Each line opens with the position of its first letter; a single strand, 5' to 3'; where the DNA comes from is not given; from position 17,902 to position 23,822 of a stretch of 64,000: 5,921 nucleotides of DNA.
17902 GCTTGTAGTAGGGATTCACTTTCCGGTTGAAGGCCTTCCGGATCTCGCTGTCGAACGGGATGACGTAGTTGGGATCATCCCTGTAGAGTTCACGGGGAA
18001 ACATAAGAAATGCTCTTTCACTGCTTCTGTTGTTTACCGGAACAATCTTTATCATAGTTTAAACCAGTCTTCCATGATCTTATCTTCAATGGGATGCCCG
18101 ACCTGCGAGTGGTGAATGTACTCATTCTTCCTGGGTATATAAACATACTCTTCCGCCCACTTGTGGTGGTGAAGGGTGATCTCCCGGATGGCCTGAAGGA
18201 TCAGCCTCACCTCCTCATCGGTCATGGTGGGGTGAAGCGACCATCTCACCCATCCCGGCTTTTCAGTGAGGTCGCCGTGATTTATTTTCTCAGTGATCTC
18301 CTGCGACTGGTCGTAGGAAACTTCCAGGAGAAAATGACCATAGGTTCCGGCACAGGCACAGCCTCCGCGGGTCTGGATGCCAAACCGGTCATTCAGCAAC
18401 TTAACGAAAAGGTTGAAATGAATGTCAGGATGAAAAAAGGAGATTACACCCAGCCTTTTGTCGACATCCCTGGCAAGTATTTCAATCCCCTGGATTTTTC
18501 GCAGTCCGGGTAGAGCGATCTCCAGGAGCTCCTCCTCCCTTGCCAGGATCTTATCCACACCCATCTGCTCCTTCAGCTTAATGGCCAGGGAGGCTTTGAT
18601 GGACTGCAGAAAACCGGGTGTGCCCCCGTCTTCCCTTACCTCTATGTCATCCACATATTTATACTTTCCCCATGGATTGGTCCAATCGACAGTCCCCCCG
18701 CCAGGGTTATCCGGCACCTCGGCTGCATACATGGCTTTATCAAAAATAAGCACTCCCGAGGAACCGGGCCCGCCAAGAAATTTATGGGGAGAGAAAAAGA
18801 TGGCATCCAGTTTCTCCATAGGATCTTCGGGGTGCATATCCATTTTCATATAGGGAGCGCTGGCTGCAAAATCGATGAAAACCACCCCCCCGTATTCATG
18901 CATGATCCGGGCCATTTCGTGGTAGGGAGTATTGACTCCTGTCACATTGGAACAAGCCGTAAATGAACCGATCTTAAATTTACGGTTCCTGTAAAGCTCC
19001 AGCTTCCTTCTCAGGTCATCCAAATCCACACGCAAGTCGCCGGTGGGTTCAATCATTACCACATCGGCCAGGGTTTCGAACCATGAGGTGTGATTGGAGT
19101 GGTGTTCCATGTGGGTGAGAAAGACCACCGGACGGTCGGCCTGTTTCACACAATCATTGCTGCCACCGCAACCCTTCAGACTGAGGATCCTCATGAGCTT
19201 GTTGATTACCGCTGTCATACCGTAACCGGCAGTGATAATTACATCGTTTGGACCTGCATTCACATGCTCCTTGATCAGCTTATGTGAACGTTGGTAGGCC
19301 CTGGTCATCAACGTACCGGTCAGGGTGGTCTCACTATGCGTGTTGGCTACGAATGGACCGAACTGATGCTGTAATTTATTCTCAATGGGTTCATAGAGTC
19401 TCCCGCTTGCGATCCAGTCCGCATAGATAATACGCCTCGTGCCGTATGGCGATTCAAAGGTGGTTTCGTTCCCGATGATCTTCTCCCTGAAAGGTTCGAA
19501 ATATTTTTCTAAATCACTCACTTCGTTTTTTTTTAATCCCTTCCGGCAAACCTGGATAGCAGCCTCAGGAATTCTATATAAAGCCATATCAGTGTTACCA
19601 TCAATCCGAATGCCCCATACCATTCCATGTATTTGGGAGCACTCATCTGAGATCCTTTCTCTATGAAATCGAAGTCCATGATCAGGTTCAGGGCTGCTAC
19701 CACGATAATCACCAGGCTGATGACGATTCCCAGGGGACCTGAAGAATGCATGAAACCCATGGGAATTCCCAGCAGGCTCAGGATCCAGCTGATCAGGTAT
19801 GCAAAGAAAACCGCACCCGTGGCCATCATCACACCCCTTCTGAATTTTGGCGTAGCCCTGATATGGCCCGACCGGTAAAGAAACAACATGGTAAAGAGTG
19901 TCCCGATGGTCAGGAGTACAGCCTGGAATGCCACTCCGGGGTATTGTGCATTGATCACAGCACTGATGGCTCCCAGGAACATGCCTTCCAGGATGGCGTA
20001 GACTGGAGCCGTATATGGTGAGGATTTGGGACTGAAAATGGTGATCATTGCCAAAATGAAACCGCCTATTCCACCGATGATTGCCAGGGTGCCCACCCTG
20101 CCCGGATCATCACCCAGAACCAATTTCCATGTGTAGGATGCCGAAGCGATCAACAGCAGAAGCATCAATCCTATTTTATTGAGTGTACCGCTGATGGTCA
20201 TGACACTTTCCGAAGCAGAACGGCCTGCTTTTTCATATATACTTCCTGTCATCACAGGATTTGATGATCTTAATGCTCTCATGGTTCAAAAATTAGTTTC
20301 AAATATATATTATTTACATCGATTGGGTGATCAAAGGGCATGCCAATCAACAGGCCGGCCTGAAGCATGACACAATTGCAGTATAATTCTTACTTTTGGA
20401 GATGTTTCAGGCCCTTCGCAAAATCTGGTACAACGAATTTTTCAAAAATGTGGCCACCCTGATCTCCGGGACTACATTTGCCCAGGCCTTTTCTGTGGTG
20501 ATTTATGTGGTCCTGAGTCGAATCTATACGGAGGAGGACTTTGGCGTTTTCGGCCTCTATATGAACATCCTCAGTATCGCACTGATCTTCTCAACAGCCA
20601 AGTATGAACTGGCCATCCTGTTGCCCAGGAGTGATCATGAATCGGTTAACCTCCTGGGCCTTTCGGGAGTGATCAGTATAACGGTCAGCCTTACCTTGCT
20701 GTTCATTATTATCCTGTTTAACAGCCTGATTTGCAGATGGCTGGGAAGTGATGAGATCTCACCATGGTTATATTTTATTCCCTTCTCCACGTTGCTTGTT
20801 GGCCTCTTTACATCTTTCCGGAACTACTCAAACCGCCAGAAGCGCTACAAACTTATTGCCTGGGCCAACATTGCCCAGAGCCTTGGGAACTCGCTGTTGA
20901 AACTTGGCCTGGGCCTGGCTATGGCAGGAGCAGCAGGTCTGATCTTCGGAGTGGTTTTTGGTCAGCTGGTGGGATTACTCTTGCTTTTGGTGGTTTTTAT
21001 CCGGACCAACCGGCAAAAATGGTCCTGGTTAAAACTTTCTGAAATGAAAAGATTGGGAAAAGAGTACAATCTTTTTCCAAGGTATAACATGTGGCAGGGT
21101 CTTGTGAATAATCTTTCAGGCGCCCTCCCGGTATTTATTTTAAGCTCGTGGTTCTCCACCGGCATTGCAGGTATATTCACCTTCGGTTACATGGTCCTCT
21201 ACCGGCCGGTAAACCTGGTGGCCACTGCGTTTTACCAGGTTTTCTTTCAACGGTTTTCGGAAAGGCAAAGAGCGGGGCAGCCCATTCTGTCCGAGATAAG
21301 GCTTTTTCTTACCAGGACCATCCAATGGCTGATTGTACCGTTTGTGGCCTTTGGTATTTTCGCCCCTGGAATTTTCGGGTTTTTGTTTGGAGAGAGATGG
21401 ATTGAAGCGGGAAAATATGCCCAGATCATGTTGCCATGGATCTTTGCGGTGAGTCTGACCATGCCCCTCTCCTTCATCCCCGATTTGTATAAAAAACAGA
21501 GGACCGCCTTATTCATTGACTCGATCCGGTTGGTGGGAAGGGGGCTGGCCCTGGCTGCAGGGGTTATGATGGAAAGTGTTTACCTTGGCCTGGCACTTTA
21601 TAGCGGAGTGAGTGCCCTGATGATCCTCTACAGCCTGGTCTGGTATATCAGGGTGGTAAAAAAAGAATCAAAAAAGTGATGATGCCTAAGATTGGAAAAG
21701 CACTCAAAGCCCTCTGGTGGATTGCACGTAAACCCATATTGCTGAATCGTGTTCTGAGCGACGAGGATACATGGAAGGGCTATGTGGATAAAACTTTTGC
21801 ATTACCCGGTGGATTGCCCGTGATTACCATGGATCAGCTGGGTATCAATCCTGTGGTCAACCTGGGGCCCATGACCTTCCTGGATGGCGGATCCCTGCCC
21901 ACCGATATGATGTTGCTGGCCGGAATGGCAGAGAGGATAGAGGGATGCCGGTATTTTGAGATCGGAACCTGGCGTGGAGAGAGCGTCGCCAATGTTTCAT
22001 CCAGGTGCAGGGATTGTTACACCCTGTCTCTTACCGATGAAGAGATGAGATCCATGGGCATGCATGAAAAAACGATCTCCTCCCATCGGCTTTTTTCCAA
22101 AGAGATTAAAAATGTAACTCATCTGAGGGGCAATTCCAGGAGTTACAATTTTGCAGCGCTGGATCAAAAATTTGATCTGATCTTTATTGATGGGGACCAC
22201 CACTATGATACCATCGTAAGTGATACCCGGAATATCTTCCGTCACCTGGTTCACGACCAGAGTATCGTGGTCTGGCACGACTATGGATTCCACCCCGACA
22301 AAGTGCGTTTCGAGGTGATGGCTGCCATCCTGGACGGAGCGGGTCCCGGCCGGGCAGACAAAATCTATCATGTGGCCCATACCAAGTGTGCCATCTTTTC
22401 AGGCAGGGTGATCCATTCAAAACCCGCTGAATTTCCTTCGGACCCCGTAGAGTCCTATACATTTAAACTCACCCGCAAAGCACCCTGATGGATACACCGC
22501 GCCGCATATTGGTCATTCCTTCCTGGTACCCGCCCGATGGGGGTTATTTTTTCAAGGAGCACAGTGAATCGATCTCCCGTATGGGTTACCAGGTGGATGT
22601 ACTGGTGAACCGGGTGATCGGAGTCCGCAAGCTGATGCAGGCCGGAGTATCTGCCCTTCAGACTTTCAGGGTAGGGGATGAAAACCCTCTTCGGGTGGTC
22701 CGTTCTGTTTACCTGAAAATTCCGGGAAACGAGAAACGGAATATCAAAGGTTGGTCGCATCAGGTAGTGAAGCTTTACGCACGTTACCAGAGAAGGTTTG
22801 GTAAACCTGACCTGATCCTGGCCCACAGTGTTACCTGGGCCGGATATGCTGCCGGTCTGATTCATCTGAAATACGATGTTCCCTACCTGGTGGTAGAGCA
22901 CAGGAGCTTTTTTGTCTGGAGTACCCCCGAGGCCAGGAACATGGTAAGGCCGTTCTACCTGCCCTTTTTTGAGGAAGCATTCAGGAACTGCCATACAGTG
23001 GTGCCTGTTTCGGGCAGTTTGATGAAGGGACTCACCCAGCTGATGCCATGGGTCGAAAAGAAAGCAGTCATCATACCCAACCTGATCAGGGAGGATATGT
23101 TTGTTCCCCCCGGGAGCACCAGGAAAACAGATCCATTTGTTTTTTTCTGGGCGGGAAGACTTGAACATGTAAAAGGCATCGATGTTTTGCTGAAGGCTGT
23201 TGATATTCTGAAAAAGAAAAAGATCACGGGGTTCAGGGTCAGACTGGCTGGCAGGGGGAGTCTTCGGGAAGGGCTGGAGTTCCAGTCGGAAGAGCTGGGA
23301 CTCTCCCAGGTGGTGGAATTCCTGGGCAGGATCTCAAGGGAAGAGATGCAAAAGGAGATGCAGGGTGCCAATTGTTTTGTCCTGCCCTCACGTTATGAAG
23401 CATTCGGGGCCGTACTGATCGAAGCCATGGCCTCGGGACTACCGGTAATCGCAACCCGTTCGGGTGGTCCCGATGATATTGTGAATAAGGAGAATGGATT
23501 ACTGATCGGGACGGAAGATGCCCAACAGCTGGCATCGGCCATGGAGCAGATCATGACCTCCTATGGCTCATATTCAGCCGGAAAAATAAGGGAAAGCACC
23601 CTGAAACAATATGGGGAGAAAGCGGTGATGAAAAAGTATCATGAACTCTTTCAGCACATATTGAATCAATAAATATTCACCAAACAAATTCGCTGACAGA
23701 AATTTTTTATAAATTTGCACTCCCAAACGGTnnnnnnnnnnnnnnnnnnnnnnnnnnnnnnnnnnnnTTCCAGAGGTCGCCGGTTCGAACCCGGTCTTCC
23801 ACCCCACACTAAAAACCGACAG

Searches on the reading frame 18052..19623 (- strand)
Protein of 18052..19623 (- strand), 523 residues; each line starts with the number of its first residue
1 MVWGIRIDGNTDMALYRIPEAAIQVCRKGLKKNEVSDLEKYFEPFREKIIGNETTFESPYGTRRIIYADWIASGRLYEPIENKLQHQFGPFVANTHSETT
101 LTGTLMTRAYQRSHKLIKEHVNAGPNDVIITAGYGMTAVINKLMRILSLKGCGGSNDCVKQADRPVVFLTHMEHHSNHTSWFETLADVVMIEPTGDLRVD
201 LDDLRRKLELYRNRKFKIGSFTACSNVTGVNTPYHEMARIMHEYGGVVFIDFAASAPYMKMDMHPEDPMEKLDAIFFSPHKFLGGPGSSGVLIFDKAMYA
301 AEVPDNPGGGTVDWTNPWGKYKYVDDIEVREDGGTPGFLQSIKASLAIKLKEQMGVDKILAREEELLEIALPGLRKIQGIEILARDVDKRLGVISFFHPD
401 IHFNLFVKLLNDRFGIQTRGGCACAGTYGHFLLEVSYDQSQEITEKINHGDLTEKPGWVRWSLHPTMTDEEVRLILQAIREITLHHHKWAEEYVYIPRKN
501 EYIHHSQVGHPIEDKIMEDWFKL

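Call 86: search_protein_families(library=pfam, proteins=[window:18052-19623:-], max_evalue=0.00001)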
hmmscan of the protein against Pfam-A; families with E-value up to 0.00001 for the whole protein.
window:18052-19623:- (523 aa): 1 family
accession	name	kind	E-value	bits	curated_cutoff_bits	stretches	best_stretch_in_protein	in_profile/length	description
PF00266.25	Aminotran_5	-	1e-43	150.2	21.5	1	66-473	1-369/371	Aminotransferase class-V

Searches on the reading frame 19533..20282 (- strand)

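Call 86: search_protein_families(library=pfam, proteins=[window:19533-20282:-], max_evalue=0.00001)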
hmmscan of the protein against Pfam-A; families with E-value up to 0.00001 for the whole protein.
window:19533-20282:- (249 aa): 2 families
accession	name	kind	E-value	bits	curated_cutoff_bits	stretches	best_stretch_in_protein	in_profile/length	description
PF12811.12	BaxI_1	-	2.8e-79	266.4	26.2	1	8-246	1-232/233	Bax inhibitor 1 like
PF01027.25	Bax1-I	-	5.4e-07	30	34.1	1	37-242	11-207/207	Inhibitor of apoptosis-promoting Bax1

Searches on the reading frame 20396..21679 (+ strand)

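Call 86: search_protein_families(library=pfam, proteins=[window:20396-21679:+], max_evalue=0.00001)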
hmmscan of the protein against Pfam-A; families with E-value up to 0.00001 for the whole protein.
window:20396-21679:+ (427 aa): 2 families
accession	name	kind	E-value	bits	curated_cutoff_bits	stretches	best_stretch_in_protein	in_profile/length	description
PF13440.11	Polysacc_synt_3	-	3e-23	82.9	23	1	39-338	1-291/293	Polysaccharide biosynthesis protein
PF01943.22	Polysacc_synt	-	9.5e-17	61.7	28.2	1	16-289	2-272/274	Polysaccharide biosynthesis protein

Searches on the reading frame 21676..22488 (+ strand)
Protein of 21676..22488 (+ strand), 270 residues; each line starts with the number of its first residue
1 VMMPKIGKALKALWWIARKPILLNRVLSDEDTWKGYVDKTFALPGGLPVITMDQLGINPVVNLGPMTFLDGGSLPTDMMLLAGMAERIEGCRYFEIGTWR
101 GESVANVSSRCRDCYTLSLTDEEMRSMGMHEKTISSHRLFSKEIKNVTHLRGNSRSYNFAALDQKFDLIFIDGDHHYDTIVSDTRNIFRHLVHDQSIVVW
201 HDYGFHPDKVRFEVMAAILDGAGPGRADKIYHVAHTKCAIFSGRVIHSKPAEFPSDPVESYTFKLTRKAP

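Call 86: search_protein_families(library=pfam, proteins=[window:21676-22488:+], max_evalue=0.00001)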
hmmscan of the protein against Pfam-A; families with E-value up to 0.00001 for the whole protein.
window:21676-22488:+ (270 aa): 1 family
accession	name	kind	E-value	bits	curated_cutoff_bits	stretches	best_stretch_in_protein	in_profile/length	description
PF13578.12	Methyltransf_24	-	4.4e-14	53.7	26.3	1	95-203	2-105/105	Methyltransferase domain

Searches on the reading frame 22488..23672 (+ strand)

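Call 86: search_protein_families(library=pfam, proteins=[window:22488-23672:+], max_evalue=0.00001)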
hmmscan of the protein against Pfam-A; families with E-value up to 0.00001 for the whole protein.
window:22488-23672:+ (394 aa): 5 families
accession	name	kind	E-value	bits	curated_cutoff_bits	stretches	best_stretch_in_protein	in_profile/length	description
PF00534.26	Glycos_transf_1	-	1.6e-40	138.9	26.4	1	211-359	10-159/172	Glycosyl transferases group 1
PF13692.12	Glyco_trans_1_4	-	1.2e-34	120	27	1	218-357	3-141/142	Glycosyl transferases group 1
PF20706.3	GT4-conflict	-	1.1e-13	51.4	26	1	166-346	145-330/385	Family 4 Glycosyltransferase in conflict systems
PF13439.12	Glyco_transf_4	-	3.6e-12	47.1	28.5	1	24-200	10-166/170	Glycosyltransferase Family 4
PF13579.12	Glyco_trans_4_4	-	2.1e-08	35.1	29.7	1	27-198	12-157/158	Glycosyl transferase 4-like domain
